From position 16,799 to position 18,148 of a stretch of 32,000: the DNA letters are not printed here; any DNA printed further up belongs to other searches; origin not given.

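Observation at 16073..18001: Class II (DxDDTA) barrel and class I (2 x DDxxD) isoprenoid fold in one reading frame, split by a single TGA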

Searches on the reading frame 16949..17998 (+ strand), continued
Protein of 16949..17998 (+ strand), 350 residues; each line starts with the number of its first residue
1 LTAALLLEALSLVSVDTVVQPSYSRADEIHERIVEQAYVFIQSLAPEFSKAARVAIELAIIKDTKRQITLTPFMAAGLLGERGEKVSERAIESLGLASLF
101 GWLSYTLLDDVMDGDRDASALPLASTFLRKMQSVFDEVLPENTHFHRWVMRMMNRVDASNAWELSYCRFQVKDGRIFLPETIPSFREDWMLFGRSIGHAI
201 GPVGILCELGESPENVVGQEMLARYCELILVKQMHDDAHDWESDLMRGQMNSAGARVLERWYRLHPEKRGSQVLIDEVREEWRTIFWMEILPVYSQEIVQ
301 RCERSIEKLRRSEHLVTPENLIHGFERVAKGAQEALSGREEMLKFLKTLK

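Call 99: list_cluster_members(proteins=[P0100, P0034, P0035, P0036, P0040, P0049, P0062, P0070, P0091, P0123])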
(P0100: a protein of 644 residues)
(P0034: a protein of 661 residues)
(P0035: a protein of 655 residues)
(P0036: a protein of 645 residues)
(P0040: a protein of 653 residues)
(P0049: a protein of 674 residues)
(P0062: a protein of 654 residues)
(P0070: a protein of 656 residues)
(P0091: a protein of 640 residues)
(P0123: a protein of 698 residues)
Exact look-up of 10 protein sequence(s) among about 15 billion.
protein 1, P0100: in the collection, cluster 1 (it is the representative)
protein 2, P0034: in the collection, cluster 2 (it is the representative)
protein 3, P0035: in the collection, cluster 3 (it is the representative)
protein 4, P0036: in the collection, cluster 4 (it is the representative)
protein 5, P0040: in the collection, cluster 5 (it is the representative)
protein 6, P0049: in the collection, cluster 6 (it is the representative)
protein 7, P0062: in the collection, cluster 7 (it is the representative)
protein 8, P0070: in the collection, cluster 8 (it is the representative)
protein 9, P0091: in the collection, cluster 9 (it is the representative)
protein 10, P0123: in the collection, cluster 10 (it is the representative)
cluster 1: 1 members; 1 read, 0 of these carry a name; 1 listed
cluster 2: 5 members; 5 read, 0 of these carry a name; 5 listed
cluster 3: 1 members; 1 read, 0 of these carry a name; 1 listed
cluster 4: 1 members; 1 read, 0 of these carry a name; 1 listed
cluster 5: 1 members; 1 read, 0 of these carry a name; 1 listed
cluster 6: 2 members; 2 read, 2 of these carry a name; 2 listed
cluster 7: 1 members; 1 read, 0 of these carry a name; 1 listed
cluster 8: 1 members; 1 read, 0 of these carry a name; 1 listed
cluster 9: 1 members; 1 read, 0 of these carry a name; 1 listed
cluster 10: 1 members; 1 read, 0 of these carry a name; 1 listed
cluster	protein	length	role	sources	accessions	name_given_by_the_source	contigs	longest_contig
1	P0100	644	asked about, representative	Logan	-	-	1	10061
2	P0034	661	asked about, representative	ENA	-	-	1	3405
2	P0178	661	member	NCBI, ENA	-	-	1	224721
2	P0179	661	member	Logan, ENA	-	-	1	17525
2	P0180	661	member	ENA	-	-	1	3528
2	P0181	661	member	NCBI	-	-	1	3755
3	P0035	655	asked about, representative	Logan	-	-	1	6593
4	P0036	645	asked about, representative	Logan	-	-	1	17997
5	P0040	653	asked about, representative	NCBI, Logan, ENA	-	-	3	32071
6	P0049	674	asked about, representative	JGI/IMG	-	hypothetical protein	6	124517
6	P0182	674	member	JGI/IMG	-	hypothetical protein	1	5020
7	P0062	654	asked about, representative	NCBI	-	-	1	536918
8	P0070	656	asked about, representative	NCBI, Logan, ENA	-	-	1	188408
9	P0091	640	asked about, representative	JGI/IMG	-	-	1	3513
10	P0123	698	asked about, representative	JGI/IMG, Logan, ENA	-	-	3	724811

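Call 103: search_protein_families(library=pfam, proteins=[L013:6962-7909:+], max_evalue=0.001)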
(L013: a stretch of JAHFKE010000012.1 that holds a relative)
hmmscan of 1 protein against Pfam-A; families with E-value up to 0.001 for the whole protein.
L013:6962-7909:+ (316 aa): 1 family
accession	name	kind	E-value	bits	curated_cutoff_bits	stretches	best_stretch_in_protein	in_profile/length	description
PF00348.22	polyprenyl_synt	-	9.8e-59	199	27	1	19-260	12-244/251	Polyprenyl synthetase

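Call 108: search_protein_families(library=ncbifam, proteins=[P0100, P0034, P0040], max_evalue=1)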
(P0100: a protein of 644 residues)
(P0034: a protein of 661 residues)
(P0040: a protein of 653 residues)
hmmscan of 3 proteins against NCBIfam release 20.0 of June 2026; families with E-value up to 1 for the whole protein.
P0100 (644 aa): 0 families

P0034 (661 aa): 0 families

P0040 (653 aa): 0 families
